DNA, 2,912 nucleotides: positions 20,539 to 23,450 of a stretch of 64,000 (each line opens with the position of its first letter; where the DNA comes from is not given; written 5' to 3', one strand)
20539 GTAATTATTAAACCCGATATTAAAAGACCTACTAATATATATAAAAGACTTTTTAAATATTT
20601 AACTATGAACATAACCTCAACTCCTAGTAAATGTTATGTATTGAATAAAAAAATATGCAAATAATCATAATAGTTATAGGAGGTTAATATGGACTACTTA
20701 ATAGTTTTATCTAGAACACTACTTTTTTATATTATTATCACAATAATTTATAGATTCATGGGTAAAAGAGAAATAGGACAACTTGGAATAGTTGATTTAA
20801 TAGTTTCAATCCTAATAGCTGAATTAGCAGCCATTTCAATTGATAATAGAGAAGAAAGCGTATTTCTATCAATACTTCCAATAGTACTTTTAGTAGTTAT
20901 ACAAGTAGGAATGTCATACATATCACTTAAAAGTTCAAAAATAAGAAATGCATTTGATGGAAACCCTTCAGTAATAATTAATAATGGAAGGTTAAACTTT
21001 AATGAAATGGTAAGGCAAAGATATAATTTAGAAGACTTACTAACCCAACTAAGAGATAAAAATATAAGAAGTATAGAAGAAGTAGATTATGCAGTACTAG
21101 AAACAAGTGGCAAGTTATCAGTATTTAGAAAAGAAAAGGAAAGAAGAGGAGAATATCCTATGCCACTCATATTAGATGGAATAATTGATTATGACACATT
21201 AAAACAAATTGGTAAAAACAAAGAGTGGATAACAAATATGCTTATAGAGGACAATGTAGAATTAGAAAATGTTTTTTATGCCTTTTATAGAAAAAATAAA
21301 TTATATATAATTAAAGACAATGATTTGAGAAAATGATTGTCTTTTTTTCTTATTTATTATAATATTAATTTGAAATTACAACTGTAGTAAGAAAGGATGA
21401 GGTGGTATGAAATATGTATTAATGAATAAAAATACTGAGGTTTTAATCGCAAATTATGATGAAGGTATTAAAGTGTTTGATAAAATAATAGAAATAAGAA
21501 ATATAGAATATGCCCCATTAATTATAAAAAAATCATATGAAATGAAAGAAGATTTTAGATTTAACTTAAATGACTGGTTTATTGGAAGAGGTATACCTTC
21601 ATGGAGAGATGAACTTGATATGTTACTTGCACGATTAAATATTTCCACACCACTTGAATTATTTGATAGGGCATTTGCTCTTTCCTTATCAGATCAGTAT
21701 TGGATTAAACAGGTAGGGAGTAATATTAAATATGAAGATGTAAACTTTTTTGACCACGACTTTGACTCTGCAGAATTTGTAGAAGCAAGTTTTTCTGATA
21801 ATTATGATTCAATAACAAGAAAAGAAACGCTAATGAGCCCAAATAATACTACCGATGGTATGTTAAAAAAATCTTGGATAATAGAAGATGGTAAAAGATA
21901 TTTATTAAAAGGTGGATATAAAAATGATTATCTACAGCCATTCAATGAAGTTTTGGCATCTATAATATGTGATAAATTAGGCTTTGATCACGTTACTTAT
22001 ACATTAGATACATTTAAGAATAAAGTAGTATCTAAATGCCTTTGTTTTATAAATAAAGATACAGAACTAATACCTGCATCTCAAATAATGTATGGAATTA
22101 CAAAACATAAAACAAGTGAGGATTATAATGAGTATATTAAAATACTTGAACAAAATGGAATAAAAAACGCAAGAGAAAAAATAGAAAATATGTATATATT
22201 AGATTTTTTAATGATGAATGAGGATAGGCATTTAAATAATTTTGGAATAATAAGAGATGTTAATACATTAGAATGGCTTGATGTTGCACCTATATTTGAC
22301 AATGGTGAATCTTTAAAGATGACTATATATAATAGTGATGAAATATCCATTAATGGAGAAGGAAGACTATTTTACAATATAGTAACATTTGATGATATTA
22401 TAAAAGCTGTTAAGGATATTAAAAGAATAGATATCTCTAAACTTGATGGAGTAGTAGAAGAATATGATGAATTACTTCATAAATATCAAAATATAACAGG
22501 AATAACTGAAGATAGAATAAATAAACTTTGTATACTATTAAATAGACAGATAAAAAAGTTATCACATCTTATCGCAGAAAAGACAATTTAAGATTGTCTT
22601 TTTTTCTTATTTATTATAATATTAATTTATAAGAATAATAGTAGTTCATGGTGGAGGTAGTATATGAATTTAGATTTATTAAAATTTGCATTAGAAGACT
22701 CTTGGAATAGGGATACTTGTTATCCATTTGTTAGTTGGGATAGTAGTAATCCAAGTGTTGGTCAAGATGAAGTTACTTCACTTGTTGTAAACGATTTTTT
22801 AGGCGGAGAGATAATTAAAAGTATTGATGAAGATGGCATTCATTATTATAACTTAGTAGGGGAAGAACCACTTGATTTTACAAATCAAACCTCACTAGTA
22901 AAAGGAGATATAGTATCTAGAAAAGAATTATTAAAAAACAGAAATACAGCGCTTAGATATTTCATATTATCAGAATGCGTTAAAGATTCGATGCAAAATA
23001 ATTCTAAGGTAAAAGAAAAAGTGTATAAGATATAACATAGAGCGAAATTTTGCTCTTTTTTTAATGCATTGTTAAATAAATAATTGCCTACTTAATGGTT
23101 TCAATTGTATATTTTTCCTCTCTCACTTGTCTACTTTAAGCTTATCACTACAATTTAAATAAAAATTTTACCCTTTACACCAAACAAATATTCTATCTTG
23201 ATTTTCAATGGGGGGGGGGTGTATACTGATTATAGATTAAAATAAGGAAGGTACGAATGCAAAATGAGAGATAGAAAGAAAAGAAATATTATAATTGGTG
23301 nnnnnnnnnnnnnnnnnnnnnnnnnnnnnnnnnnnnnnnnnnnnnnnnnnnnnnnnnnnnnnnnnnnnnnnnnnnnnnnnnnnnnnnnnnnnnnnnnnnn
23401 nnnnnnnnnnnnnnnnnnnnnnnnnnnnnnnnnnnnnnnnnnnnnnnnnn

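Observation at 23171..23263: G10 homopolymer inside a promoter-like spacer upstream of a surface-protein gene (candidate phase-variation switch)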

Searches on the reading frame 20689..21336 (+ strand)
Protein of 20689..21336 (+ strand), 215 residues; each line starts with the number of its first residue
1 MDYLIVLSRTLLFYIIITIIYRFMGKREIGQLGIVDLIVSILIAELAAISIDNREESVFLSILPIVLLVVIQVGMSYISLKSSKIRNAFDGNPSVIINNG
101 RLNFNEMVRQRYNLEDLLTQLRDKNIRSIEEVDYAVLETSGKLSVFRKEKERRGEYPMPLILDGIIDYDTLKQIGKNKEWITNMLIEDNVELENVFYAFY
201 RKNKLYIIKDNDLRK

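Call 18: search_protein_families(library=pfam, proteins=[window:20689-21336:+], max_evalue=0.01)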
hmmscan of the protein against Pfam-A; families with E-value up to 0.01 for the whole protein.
window:20689-21336:+ (215 aa): 1 family
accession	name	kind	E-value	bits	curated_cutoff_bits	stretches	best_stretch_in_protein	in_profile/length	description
PF04239.17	DUF421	-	7.9e-38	129.3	23.6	1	80-200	1-128/129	YetF C-terminal domain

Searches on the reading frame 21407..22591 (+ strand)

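Call 18: search_protein_families(library=pfam, proteins=[window:21407-22591:+], max_evalue=0.01)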
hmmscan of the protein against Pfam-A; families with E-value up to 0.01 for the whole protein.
window:21407-22591:+ (394 aa): 1 family
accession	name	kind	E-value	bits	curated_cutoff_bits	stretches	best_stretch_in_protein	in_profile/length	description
PF07804.18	HipA_C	-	6.3e-07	29.7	30.5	1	160-305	18-165/213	HipA-like C-terminal domain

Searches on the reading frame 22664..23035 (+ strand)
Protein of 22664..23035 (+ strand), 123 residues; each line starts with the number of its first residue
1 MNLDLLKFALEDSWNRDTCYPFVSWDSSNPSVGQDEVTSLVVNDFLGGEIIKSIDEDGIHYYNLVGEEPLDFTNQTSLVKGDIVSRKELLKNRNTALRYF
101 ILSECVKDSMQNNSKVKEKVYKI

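Call 18: search_protein_families(library=pfam, proteins=[window:22664-23035:+], max_evalue=0.01)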
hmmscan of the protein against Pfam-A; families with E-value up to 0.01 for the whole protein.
window:22664-23035:+ (123 aa): 1 family
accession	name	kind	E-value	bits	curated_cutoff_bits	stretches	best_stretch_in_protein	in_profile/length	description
PF24585.1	YunG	-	2e-22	80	27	1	4-110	3-115/116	YunG protein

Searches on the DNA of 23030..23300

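Call 79: search_rna_families(source=window, start=23030, end=23300, threshold=evalue, max_evalue=1)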
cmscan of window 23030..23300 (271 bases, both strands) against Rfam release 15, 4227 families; matches with E-value up to 1: 0.
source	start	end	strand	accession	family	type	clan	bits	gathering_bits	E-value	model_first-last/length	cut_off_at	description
